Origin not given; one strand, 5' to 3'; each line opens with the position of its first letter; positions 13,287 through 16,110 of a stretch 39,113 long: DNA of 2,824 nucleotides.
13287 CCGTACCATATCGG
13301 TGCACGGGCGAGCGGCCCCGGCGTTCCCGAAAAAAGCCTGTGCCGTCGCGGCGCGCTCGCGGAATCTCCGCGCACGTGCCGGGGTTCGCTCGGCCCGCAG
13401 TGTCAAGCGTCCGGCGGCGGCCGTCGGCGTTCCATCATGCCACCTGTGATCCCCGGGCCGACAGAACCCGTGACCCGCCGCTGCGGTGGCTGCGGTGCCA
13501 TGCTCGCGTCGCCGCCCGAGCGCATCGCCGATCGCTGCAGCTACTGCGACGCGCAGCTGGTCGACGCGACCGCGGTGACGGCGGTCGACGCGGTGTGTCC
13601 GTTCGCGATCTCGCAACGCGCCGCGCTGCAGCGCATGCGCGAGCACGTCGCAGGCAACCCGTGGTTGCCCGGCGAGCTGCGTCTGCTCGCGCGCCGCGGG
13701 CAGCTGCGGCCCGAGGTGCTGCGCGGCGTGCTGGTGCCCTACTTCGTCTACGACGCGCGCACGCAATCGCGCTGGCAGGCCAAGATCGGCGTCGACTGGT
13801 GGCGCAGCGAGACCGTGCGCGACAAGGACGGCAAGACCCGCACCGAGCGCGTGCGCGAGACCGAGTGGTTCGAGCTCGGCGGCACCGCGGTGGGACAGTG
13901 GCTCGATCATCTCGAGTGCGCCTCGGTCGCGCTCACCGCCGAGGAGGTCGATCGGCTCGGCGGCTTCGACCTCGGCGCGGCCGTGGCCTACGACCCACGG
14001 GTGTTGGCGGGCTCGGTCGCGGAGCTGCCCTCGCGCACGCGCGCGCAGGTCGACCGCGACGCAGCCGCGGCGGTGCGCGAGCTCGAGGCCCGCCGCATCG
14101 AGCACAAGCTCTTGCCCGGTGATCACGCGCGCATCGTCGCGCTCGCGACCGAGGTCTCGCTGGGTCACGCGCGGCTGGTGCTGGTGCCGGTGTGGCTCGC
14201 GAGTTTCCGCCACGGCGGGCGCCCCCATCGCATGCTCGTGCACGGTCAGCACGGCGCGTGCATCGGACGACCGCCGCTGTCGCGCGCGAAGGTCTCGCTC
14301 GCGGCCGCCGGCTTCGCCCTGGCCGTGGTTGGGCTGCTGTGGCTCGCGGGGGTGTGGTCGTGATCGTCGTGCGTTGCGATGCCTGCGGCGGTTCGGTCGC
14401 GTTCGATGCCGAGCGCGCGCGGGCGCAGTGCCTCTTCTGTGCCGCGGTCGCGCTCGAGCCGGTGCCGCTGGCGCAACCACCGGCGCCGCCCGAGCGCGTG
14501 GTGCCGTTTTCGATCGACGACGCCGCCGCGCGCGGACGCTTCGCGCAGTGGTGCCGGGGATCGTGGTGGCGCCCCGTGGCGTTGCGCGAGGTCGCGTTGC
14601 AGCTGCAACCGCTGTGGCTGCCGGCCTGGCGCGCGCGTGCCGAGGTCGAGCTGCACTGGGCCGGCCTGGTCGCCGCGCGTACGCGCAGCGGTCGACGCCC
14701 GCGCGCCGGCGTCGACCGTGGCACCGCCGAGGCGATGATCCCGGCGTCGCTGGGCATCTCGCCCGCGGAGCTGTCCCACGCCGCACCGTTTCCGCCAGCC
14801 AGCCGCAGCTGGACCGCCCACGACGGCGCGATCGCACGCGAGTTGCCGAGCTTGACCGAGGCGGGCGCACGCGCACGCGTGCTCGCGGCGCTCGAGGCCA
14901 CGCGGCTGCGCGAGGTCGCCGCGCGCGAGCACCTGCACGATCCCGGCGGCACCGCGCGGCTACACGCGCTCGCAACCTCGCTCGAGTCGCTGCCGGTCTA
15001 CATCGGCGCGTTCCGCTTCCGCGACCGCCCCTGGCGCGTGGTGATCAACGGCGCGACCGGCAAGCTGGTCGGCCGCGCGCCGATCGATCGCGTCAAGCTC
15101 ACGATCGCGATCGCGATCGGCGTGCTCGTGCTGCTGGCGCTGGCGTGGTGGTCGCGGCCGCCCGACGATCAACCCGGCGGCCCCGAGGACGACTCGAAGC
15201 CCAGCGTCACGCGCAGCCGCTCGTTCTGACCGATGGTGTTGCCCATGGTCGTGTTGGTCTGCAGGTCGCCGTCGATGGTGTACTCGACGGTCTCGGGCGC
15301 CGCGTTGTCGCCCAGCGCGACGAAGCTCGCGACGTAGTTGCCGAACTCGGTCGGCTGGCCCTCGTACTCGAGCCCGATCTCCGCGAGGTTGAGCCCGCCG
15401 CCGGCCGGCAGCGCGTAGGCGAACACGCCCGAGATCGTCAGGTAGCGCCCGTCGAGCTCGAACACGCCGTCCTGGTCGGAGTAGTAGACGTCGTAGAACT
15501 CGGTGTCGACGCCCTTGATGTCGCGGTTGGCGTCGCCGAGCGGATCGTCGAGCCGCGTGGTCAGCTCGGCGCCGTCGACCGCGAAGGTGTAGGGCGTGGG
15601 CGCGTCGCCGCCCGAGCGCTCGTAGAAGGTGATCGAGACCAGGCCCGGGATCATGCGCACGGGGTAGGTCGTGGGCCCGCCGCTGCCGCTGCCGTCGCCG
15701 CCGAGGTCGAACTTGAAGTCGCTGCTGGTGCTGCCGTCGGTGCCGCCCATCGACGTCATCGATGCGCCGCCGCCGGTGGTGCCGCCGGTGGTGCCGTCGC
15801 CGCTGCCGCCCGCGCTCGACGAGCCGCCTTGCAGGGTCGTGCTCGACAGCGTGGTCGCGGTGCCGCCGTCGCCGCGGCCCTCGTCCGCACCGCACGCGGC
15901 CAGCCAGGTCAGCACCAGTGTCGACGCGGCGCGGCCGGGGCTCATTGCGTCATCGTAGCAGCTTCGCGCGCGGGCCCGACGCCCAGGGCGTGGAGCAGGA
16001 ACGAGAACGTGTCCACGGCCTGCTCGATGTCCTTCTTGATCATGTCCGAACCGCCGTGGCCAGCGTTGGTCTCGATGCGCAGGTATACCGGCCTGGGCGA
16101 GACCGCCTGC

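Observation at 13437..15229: Translationally coupled tandem paralogues: zinc-ribbon N-terminus plus C-terminal membrane anchor, family unknown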

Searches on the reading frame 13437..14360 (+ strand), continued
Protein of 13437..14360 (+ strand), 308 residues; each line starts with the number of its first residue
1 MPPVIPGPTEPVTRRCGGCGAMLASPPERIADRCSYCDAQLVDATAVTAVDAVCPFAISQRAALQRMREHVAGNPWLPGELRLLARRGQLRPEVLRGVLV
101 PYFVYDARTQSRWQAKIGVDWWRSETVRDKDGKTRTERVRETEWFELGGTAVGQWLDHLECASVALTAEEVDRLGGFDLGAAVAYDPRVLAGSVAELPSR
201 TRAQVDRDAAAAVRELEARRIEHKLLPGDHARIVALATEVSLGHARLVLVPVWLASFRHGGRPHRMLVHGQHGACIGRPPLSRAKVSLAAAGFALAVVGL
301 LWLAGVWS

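Call 85: get_annotated_region(hit=H11, flank=4000)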
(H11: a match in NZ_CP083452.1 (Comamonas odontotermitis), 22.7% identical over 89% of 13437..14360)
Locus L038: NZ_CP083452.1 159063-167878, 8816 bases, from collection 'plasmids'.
description: Comamonas odontotermitis strain WLL plasmid unnamed1, complete sequence
organism: Comamonas odontotermitis (NCBI taxid 379895)
taxonomy: Bacteria; Pseudomonadota; Betaproteobacteria; Burkholderiales; Comamonadaceae; Comamonas; Comamonas odontotermitis
host: -; source: cell culture,cucumber rhizosphere; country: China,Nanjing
typing (MOB-suite, as given by PLSDB): non-mobilizable
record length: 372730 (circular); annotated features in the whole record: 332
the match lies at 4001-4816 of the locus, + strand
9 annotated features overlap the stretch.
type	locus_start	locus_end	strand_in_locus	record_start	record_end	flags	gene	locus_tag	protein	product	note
CDS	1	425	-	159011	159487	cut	-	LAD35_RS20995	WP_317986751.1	cytochrome c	-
CDS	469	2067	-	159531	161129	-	-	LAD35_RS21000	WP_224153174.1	flavin monoamine oxidase family protein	-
CDS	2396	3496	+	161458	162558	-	-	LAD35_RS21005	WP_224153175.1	SPFH and helix-turn-helix domain-containing protein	-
CDS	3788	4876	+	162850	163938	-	-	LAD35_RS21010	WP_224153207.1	TFIIB-type zinc ribbon-containing protein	-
CDS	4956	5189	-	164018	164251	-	-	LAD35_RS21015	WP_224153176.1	glycine zipper domain-containing protein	-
CDS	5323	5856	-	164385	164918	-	-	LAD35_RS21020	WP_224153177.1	CinA family protein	-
CDS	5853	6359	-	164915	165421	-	-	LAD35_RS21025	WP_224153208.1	phosphatidylglycerophosphatase A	-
CDS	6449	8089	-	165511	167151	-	-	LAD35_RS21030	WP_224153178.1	DUF4139 domain-containing protein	-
CDS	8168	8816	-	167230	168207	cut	thiL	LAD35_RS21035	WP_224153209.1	thiamine-phosphate kinase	GO:0009228 - thiamine biosynthetic process [Evidence IEA]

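Call 88: list_cluster_members(proteins=[P0045, window:13437-14360:+])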
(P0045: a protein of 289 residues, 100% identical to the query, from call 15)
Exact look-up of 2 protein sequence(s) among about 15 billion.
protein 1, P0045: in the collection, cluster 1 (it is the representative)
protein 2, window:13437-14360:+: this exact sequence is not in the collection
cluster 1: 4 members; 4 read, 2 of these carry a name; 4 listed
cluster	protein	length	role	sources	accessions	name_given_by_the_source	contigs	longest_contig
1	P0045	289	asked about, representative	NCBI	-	-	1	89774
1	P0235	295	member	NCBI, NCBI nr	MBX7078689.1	MAG: hypothetical protein K1X88_05830 [Nannocystaceae bacterium] | hypothetical protein [Nannocystaceae bacterium]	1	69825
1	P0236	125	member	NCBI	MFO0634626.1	MAG: hypothetical protein U0168_17420 [Nannocystaceae bacterium]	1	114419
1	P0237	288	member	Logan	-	-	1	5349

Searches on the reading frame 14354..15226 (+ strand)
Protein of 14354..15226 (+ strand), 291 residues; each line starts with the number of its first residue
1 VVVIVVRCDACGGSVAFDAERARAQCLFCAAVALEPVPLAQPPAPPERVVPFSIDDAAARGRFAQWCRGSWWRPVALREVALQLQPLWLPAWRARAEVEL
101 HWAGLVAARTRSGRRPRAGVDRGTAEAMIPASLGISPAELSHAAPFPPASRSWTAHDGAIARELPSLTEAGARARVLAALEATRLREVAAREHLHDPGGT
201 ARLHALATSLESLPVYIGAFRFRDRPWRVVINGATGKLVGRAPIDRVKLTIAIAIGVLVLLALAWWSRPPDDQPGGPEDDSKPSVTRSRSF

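Call 6: search_protein_families(library=pfam, proteins=[window:14354-15226:+], max_evalue=10)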
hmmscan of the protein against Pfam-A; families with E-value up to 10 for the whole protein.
window:14354-15226:+ (291 aa): 0 families

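Call 7: search_protein_families(library=ncbifam, proteins=[window:14354-15226:+], max_evalue=10)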
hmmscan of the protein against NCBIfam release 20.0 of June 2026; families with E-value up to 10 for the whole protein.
window:14354-15226:+ (291 aa): 1 family
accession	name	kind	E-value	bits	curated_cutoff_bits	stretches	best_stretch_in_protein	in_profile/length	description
NF001607.0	PRK00398.1-4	equivalog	0.04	13.6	89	1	1-31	5-36/53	DNA-directed RNA polymerase subunit P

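Call 15: find_homologous_proteins(query=window:14360-15226:+)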
Query window:14360-15226:+ (289 aa): 42 proteins with E <= 0.001 among 8000 candidates.
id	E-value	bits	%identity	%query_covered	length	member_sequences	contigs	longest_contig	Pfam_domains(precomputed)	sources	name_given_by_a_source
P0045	1.3e-185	634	100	100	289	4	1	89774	-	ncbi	-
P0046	1.3e-111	391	66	93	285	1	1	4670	-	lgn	-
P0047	4.2e-106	373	65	86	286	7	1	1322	-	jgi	jgi:hypothetical protein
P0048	1.7e-97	344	59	91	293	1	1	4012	-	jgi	jgi:hypothetical protein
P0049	2.0e-95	338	58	86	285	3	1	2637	-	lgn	-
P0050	4.4e-93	330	58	91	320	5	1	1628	-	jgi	jgi:hypothetical protein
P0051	1.0e-92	329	58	95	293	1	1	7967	-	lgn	-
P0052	3.7e-92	327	58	86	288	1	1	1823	-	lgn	-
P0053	1.9e-89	318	58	85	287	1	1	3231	-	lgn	-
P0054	1.9e-89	318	57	85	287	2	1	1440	-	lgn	-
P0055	2.1e-88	315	57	92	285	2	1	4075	-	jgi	-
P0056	1.8e-86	308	57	85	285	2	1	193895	-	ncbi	-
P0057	2.6e-86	308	54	99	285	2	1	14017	-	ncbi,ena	-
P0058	3.5e-86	307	57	85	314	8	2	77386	-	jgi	-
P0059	1.7e-84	302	57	85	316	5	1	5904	-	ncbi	-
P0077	2.3e-56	209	43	90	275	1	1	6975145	-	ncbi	ncbi:hypothetical protein ACNOYE_27435 [Nannocystaceae bacterium ST9]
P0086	2.7e-7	48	27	85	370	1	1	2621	-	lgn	-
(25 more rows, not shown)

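Call 47: search_protein_families(library=padloc, proteins=[window:14360-15226:+], max_evalue=0.1)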
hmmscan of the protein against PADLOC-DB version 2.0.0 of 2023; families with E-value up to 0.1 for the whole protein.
window:14360-15226:+ (289 aa): 0 families

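Call 58: find_encoding_contigs(protein=P0086, flank=6000, max_places=2)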
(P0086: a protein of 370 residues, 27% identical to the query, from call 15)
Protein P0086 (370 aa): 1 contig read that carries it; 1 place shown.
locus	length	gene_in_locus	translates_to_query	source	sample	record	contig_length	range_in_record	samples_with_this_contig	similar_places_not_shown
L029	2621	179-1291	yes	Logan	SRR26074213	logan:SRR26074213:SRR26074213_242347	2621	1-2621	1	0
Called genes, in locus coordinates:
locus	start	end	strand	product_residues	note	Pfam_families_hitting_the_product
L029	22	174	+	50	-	PF14237:GYF_2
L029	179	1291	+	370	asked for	-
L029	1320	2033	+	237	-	-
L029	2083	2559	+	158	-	PF03745:DUF309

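Call 59: find_encoding_contigs(protein=P0077, flank=10000, max_places=1)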
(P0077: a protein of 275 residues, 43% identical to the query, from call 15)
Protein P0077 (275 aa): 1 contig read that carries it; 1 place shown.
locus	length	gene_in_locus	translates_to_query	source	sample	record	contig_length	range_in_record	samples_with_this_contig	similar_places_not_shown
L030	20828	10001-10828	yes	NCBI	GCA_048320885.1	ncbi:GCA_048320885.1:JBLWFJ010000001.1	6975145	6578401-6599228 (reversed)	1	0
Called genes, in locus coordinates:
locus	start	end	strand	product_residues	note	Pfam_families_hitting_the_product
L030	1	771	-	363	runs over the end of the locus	PF06144:DNA_pol3_delta, PF21694:DNA_pol3_delta_C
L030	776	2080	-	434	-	PF01938:TRAM (weak), PF05958:tRNA_U5-meth_tr, PF05175:MTS (weak), PF03602:Cons_hypoth95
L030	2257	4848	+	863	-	PF13920:zf-C3HC4_3 (weak), PF14447:Prok-RING_4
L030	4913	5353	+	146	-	-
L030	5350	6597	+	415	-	PF03411:Peptidase_M74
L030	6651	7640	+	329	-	PF03781:FGE-sulfatase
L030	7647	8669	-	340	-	PF06330:TRI5 (weak), PF19086:Terpene_syn_C_2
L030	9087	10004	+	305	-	-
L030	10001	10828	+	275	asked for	-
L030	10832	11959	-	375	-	PF24096:DUF7379 (weak)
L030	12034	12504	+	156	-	-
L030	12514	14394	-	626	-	PF02776:TPP_enzyme_N, PF00205:TPP_enzyme_M, PF02775:TPP_enzyme_C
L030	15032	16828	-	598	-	PF07969:Amidohydro_3 (weak), PF01979:Amidohydro_1 (faint), PF07969:Amidohydro_3 (weak)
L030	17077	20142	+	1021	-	PF00069:Pkinase, PF07714:PK_Tyr_Ser-Thr, PF17874:TPR_MalT (faint), PF24885:TPR_NPHP3 (faint), PF00515:TPR_1 (faint), PF13424:TPR_12, PF13374:TPR_10 (weak), PF13424:TPR_12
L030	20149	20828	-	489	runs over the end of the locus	PF00199:Catalase, PF06628:Catalase-rel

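Call 72: predict_structure(alignment_id=A5)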
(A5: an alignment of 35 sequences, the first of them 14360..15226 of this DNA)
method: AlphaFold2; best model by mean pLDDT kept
length: 289 residues; sequences in the alignment: 35
mean_pLDDT: 88.9   pTM: 0.76
mean pLDDT of the five models: 88.9, 87.4, 86.8, 86.6, 86.1
residues with pLDDT >= 90: 209; 70-90: 35; 50-70: 42; < 50: 3
segments of 3 or more residues with pLDDT < 50: none
pLDDT, mean of each block of 10 residues (from residue 1): 66 72 70 61 90 98 96 95 97 98 97 98 96 92 96 94 88 95 97 97 97 96 95 97 96 98 89 58 54
secondary structure, 60 per line:
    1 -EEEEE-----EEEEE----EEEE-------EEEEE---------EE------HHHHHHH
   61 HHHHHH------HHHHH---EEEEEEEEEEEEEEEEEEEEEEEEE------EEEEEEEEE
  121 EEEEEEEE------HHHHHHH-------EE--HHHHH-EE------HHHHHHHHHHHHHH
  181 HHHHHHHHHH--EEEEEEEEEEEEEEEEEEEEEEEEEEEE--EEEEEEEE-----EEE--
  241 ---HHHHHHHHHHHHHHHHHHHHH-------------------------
elements in order: E2-6 E12-16 E21-24 E32-36 H54-66 H73-77 E81-105 E112-128 H135-141 H153-157 H167-190 E193-220 E223-230 E236-238 H244-264

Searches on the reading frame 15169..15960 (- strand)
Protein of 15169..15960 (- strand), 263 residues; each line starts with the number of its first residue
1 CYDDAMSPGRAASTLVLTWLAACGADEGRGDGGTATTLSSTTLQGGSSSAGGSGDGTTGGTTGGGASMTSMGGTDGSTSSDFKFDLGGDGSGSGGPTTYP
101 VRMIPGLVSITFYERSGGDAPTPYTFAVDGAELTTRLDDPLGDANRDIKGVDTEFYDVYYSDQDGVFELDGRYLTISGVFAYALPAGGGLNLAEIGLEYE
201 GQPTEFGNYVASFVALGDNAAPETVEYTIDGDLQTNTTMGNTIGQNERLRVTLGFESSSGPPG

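Call 42: search_protein_families(library=pfam, proteins=[window:15169-15960:-], max_evalue=0.001)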
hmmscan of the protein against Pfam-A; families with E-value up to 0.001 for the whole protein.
window:15169-15960:- (263 aa): 0 families

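Call 46: search_protein_families(library=pfam, proteins=[window:15169-15960:-], max_evalue=0.01)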
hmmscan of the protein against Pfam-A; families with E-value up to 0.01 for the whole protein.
window:15169-15960:- (263 aa): 0 families
